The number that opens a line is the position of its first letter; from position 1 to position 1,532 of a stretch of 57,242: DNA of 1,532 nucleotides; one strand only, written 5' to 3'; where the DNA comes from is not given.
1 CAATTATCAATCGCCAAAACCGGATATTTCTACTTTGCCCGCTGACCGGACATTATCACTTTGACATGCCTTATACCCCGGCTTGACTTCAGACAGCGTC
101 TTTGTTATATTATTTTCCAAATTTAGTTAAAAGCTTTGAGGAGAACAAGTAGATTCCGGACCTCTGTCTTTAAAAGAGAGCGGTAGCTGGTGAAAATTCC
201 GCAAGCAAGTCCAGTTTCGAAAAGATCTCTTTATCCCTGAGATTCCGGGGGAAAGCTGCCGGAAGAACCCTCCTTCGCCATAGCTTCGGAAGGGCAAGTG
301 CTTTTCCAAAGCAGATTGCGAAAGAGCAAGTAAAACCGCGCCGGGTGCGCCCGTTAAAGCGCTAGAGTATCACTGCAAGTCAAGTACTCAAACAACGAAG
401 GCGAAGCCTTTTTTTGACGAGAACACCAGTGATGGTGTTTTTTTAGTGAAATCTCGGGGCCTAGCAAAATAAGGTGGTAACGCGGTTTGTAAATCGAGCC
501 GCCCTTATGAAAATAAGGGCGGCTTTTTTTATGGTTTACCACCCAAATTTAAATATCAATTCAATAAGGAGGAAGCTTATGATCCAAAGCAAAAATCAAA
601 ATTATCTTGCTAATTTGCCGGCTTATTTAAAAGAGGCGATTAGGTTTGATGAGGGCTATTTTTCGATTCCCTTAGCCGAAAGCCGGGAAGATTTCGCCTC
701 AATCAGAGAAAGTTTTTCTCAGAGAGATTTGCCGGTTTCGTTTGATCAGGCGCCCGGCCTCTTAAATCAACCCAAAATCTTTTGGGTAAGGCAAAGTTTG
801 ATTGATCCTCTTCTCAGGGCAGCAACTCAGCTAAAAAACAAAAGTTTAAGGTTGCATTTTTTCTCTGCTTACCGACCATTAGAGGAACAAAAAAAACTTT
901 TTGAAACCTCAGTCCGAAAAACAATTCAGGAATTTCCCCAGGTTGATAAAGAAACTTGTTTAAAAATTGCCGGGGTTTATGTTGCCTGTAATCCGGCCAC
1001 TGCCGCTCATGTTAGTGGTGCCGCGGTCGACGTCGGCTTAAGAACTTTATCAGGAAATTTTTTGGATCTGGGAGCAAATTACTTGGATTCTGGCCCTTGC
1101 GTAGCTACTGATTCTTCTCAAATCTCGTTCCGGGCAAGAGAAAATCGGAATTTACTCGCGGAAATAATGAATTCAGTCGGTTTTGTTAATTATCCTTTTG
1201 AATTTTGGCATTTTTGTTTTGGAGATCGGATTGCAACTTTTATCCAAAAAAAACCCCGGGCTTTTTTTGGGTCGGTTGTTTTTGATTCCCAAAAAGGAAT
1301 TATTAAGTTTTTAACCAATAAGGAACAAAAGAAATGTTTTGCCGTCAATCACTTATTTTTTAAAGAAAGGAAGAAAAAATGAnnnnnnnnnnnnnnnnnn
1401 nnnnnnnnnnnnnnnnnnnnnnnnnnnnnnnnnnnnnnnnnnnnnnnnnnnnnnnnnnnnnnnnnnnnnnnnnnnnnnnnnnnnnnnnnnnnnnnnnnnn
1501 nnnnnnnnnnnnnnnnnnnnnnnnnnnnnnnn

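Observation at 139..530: T-box leader with an apparent lysine (AAG) specifier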

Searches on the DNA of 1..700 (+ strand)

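Call 4: search_rna_families(source=window, start=1, end=700, threshold=evalue, max_evalue=10, show_alignments=5)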
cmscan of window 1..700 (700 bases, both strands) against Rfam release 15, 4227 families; matches with E-value up to 10: 20.
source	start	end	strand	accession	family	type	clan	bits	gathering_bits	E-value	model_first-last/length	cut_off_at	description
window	127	509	+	RF00230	T-box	Cis-reg; leader;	-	46.6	93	4.7e-09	1-219/219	no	T-box leader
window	469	530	+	RF02617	SSRC10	Gene; sRNA;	-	27.2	56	0.0059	1-113/113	no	Streptococcus sRNA 10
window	491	541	-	RF02618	SSRC34_2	Gene; sRNA;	-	25.2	48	0.087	1-125/125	no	Streptococcus sRNA 34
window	473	543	+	RF00901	MIR845_1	Gene; miRNA;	-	22.8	81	0.029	1-81/81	no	MIR845_1 microRNA precursor family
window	493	615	-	RF01859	Phe_leader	Cis-reg; leader;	-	22.3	55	0.33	1-125/125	no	Phenylalanine leader peptide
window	422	531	+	RF00515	PyrR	Cis-reg;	-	21.9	54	1.4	1-115/115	no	PyrR binding site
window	489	563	+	RF02900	AaHKsRNA82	Gene; sRNA;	-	19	51.4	4.4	1-81/81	no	Aggregatibacter sRNA 82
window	454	534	+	RF02074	STnc240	Gene; sRNA;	-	18.8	55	5.4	1-77/77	no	Enterobacterial sRNA STnc240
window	485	574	-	RF01664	ceN101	Gene; snRNA; snoRNA; HACA-box;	-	18.6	70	1.1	1-128/128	no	Caenorhabditis snoRNA ceN101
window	396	538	+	RF00121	MicC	Gene; sRNA;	-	17.8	90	6.6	1-123/123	no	MicC RNA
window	470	546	+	RF04262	MIR1319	Gene; miRNA;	-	16.1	116.6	6.4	1-119/119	no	MIR1319 microRNA precursor family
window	498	611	-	RF02822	Srn266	Gene; sRNA;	-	16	63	8.2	1-112/112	no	Streptococcus RNA 266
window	469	530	+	RF02883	BcKCsr2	Gene; sRNA;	-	15.7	40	0.52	1-129/129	no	Burkholderia sRNA 2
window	423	529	+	RF02552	RcsR1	Gene; sRNA;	-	13.6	60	6.5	1-96/96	no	RcsR1 sRNA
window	492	556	-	RF02552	RcsR1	Gene; sRNA;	-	13.5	60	6.7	1-96/96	no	RcsR1 sRNA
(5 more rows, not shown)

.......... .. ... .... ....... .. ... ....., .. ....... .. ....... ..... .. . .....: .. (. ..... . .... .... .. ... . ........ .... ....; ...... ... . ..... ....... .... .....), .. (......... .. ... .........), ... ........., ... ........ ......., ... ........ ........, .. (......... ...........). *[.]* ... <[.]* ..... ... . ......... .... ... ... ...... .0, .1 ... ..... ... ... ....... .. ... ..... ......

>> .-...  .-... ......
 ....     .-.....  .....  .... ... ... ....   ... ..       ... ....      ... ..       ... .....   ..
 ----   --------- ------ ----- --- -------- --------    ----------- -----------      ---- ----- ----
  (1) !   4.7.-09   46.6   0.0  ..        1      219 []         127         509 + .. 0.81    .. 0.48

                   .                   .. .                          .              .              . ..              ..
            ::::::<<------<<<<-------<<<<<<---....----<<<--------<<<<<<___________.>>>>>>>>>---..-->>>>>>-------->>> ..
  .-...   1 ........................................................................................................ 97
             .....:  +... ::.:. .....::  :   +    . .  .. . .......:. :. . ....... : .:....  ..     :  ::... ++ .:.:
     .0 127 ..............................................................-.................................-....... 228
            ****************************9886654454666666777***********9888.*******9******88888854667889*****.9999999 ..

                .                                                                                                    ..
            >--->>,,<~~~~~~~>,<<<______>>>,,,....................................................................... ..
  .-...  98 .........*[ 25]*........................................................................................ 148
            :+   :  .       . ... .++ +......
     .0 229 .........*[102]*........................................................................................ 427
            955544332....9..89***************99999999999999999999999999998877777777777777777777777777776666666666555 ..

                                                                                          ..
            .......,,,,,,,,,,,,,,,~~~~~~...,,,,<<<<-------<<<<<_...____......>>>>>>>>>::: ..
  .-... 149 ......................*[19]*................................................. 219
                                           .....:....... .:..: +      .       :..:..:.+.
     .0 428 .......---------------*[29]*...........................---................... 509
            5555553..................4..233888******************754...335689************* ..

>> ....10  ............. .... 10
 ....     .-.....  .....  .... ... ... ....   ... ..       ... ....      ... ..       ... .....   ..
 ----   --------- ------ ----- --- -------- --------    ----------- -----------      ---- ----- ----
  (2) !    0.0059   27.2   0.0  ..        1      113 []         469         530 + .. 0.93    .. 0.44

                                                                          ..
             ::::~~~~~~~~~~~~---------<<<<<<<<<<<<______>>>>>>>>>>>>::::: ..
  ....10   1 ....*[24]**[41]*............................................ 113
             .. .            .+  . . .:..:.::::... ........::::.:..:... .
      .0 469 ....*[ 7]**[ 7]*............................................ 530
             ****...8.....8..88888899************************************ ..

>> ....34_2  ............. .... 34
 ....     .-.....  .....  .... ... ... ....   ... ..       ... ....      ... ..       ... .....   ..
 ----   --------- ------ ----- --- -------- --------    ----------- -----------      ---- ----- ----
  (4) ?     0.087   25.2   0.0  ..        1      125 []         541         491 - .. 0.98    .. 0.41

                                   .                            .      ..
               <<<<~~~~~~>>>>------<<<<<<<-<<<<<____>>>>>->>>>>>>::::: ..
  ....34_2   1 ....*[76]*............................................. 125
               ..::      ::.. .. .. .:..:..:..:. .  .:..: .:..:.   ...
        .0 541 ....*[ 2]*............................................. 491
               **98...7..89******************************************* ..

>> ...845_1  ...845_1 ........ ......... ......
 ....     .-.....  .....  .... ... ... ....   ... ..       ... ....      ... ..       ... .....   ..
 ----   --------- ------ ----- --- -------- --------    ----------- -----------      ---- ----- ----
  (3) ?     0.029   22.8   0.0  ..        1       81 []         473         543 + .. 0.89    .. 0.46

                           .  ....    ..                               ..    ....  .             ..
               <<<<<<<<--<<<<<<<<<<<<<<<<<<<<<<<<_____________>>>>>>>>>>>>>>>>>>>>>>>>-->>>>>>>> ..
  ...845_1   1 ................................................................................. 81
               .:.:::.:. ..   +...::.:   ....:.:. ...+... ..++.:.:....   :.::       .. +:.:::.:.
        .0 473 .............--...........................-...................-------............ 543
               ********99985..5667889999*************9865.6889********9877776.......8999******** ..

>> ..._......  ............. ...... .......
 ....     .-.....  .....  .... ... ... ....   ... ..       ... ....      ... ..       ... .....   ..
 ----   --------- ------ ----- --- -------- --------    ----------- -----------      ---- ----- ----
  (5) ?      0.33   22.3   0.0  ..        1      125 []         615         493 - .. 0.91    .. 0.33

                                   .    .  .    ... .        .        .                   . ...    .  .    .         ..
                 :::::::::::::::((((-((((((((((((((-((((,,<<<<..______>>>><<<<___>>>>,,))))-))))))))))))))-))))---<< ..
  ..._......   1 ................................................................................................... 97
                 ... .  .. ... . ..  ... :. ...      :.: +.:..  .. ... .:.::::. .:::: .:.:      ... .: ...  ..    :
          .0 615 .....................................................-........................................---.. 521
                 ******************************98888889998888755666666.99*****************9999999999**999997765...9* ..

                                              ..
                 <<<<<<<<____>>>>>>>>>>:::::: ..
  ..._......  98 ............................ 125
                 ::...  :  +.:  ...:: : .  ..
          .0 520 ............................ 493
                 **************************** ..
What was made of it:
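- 133..234 (+): Stem I, the tRNA anticodon- and elbow-binding arm. Helices: 133-134/233-234, P1 141-144/226-229, 152-161/209-218, 169-171/203-205, and distal helix 180-185/197-202. Rfam alignment (call 4).
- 222..224 (+): Specifier codon AAG (Lys), followed by the conserved purine A225 and then P1 (226-229). cmscan aligns GAA-AAGA to the model's GAAauuca (call 4).
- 260..338 (+): Stem II: base helix CGG 260-262 / CCG 336-338, S-turn loop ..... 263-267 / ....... 329-335, and an unusually long upper helix (~268-326). Rfam treats 102 nt here as an insertion (call 4).
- Closest known: Canonical class I T-boxes. Same: The order of elements is the same: Stem I with S-turn, specifier, purine, AG bulge and distal loop; Stem II with S-turn; the IIA/B pseudoknot; the T-box sequence with a UGGN bulge; and competing antiterminator and terminator (call 4).
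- Checked: E is 4.7e-9 on 700 nt (call 4) and 3.9e-7 on the whole 57-kb window.
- There are large insertions: 102 nt in Stem II and ~100 nt before the T-box (call 4).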

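Call 28: build_rna_model(alignment_id=A2, structure=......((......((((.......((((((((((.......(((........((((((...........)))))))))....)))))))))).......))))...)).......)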
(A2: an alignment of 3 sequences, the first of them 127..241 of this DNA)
Model R1 built from alignment A2 (3 sequences, 116 columns); structure: as given.
model positions 112; base pairs 25; branch points 0; effective number of sequences 1.15; information 0.59 bits per position. Calibrated on 0.2 Mb of random sequence (short: E-values are rough).
structure used (alignment columns):
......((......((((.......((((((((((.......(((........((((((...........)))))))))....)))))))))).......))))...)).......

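Call 29: search_with_rna_model(model_id=R1, sources=[window, L001, L002, L003, L004, L005, L006, L007, L008, L009, L010, L011, L012, L013, L014, L015, L016, L017, L018, L019, L020, L021, L022, L023, L024, L025, L026, L027, L028, L030], max_evalue=10, show_alignments=0)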
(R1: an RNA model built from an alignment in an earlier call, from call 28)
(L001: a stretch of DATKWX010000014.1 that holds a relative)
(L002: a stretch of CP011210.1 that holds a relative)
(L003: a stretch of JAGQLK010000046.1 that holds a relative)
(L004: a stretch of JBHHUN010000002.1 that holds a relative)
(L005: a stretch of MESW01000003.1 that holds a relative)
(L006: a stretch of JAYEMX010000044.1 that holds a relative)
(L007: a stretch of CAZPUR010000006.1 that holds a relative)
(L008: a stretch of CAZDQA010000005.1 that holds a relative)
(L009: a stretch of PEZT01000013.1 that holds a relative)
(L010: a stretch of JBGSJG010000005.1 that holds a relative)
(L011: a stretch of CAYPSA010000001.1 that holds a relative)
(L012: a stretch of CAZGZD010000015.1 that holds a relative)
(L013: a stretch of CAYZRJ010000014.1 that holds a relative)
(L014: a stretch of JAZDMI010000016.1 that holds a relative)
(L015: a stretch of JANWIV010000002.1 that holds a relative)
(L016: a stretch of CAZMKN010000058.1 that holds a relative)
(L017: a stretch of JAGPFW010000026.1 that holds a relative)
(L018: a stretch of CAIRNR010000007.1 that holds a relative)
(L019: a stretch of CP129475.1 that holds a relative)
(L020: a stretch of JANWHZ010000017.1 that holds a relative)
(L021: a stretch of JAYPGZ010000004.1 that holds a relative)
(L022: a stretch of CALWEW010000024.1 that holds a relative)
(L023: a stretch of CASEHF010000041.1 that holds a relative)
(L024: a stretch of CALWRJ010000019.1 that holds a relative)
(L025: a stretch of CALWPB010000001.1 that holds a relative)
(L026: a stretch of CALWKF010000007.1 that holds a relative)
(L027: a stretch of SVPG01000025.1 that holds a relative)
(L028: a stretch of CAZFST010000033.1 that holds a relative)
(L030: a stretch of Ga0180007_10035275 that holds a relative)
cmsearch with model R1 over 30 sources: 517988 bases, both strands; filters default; matches with E-value up to 10: 12.
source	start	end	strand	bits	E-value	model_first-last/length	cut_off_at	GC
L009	5082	5193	+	128.4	2.6e-26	1-112/112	no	0.37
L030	1406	1517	-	125.8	1.1e-25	1-112/112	no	0.43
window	127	239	+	114.3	4.8e-23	1-112/112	no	0.42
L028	5437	5542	+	29.6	0.0019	1-112/112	no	0.38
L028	9546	9652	+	28.6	0.0031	1-112/112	no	0.48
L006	15418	15513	+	15.4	3.6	1-112/112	no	0.32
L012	13568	13669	-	15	4.3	1-112/112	no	0.33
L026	21428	21502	+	14.1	6.9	1-112/112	no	0.31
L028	9408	9484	+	14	7.3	1-112/112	no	0.61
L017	826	904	+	13.9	7.8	1-112/112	no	0.37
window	46443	46502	-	13.5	9.7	1-112/112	no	0.32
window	4503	4547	+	13.5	10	1-112/112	no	0.49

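Call 54: search_with_rna_model(model_id=R1, sources=[L032, L033, L034, L035, L036, L037, L038, L039], max_evalue=1, filters=off, show_alignments=0)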
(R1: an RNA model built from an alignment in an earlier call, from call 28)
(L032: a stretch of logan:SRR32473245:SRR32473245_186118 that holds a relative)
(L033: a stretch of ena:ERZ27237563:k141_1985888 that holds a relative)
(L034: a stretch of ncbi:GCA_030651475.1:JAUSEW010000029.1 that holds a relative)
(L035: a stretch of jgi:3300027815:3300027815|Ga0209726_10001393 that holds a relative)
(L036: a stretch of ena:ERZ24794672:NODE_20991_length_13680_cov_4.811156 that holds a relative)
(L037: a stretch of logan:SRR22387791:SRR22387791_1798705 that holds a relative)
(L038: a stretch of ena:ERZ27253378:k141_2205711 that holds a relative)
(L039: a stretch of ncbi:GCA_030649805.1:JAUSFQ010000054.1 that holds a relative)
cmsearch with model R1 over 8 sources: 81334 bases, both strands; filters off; matches with E-value up to 1: 4.
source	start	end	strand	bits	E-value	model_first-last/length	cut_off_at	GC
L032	782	893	+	108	2.2e-22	1-112/112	no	0.45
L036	3744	3796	+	21.7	0.019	1-112/112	no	0.43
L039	2598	2727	-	14.7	0.81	1-112/112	no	0.36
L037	6520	6576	+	14.5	0.92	1-112/112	no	0.3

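Call 59: search_with_rna_model(model_id=R1, sources=[L031, L009, L030, L032, L005, L028, L036], max_evalue=0.5, filters=off, make_alignment=true, show_alignments=0)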
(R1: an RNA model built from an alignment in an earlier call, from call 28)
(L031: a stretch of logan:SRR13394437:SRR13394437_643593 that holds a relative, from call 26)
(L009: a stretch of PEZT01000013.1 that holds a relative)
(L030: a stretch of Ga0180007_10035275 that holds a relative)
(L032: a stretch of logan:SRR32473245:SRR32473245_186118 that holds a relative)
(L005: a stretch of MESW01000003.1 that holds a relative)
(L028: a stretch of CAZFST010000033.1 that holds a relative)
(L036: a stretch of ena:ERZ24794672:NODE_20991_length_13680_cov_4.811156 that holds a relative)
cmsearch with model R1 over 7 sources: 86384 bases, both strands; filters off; matches with E-value up to 0.5: 9.
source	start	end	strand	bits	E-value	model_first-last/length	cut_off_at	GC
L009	5082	5193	+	128.4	4.5e-27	1-112/112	no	0.37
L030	1406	1517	-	125.8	1.8e-26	1-112/112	no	0.43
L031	70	182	+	114.2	8.2e-24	1-112/112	no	0.42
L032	782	893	+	108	2.3e-22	1-112/112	no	0.45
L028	5437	5542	+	29.6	0.00031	1-112/112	no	0.38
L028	9546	9652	+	28.6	0.00052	1-112/112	no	0.48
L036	3744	3796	+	21.7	0.021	1-112/112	no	0.43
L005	4535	4652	+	19.3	0.074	1-112/112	no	0.32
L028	9409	9488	-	17.1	0.24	1-112/112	no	0.59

Alignment A4: 9 matches aligned to the model, 136 columns, each read 5' to 3' on its own strand. Consensus structure (alignment columns), stored with it:
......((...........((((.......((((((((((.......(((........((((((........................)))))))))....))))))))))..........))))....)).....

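Call 70: search_with_rna_model(model_id=R1, sources=[L031, L009, L030, L032, L005, L028], max_evalue=0.1, filters=off, make_alignment=true)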
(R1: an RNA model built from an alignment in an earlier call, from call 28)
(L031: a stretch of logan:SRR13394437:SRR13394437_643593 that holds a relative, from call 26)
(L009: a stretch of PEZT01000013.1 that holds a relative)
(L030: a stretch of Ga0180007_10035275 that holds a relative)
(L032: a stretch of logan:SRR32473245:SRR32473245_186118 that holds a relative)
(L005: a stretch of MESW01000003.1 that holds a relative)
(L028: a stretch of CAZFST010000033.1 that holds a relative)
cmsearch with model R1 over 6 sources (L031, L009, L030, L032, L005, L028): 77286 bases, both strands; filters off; matches with E-value up to 0.1: 7.
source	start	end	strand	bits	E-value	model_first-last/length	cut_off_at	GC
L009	5082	5193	+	128.4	4e-27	1-112/112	no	0.37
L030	1406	1517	-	125.8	1.6e-26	1-112/112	no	0.43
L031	70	182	+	114.2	7.3e-24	1-112/112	no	0.42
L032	782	893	+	108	2.1e-22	1-112/112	no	0.45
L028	5437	5542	+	29.6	0.00028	1-112/112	no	0.38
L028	9546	9652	+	28.6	0.00046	1-112/112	no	0.48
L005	4535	4652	+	19.3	0.066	1-112/112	no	0.32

Alignment A7: 7 matches aligned to the model, 124 columns, each read 5' to 3' on its own strand. Consensus structure (alignment columns), stored with it:
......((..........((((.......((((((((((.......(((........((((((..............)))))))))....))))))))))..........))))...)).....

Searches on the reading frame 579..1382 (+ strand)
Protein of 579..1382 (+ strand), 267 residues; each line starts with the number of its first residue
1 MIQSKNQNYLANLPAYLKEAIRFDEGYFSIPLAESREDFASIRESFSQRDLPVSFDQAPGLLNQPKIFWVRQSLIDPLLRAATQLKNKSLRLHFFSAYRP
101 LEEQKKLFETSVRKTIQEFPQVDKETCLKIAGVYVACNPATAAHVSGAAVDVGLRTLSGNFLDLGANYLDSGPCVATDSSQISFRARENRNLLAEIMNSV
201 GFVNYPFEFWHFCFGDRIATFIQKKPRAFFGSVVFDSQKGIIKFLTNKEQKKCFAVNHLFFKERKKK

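Call 8: search_protein_families(library=pfam, proteins=[window:579-1382:+])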
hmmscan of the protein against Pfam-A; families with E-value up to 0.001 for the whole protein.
window:579-1382:+ (267 aa): 2 families
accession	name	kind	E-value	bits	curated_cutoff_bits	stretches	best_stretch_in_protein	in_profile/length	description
PF01427.22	Peptidase_M15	-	3.5e-15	56.7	27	1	70-217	41-187/199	D-ala-D-ala dipeptidase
PF02557.22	VanY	-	1.4e-07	31.8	25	1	71-205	5-110/132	D-alanyl-D-alanine carboxypeptidase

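Call 26: find_encoding_contigs(protein=window:579-1382:+, flank=3000, max_places=6)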
Protein window:579-1382:+ (267 aa): 1 contig read that carries it; 1 place shown.
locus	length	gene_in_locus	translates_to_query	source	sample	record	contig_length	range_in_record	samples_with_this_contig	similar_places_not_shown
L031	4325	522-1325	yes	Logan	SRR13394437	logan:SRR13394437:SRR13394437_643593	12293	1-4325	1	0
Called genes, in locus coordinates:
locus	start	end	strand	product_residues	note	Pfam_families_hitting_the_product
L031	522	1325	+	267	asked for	PF01427:Peptidase_M15, PF02557:VanY (weak)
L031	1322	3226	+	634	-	PF01678:DAP_epimerase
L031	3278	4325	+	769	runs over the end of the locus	PF01921:tRNA-synt_1f, PF03483:B3_4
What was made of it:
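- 566..1382 (+): RBS AAGGAGG (566-572) and gene 1 (579-1382): a VanX/DdpX-like M15 D-Ala-D-Ala-type dipeptidase. The same start codon was called in an independent assembly (call 26).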

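Call 67: search_protein_families(library=ncbifam, proteins=[window:579-1382:+], max_evalue=0.001)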
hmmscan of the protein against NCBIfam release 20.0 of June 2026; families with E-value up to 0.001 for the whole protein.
window:579-1382:+ (267 aa): 3 families
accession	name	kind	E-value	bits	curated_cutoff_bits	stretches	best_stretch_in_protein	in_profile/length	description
NF007557.0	PRK10178.1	equivalog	2.9e-15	56.4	176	1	134-213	88-167/188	D-alanyl-D-alanine dipeptidase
NF033115.1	dipept_VanX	equivalog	4.5e-11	42.9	320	1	74-215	44-186/199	D-Ala-D-Ala dipeptidase VanX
NF000380.1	vanXY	equivalog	7.4e-05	22.4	250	1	91-164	52-113/179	D,D-carboxypeptidase/D,D-dipeptidase VanXY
